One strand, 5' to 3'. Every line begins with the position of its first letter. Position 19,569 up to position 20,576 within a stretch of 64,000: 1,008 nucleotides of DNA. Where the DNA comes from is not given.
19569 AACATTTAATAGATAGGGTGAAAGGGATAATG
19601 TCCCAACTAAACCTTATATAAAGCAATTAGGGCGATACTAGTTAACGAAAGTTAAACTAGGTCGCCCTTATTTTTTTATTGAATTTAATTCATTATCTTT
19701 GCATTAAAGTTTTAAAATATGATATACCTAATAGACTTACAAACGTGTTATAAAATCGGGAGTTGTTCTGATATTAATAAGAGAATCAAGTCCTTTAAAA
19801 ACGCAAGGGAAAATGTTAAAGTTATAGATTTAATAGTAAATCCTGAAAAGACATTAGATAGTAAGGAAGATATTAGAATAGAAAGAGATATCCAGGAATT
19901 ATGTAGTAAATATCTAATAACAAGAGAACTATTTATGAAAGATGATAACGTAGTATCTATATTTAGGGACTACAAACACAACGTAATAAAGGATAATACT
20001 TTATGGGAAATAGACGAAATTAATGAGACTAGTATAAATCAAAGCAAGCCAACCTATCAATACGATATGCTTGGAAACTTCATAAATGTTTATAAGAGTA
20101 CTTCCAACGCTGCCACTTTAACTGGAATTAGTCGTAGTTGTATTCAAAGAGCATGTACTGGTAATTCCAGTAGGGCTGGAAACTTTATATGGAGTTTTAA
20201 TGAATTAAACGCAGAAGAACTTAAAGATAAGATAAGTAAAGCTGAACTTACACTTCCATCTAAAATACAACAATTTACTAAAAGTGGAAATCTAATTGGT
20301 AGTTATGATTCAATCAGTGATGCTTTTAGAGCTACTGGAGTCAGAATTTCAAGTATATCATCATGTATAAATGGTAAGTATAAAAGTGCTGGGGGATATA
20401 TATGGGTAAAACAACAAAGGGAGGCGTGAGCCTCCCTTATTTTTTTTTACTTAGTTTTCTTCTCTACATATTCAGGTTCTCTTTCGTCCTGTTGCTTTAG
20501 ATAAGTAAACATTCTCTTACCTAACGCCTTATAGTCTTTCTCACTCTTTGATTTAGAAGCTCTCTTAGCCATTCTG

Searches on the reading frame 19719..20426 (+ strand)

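Call 7: search_protein_families(library=phrogs, proteins=[window:19719-20426:+])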
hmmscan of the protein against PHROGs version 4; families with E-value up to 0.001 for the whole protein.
window:19719-20426:+ (236 aa): 3 families
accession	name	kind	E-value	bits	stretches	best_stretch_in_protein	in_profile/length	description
phrog_20162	-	DNA, RNA and nucleotide metabolism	2.7e-11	44.7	1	194-230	44-80/88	HNH endonuclease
phrog_3855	-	DNA, RNA and nucleotide metabolism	5.5e-06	27.8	0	195-233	20-58/115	HTH DNA binding protein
phrog_7140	-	DNA, RNA and nucleotide metabolism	0.00011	22.1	1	165-233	274-337/423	intron encoded nuclease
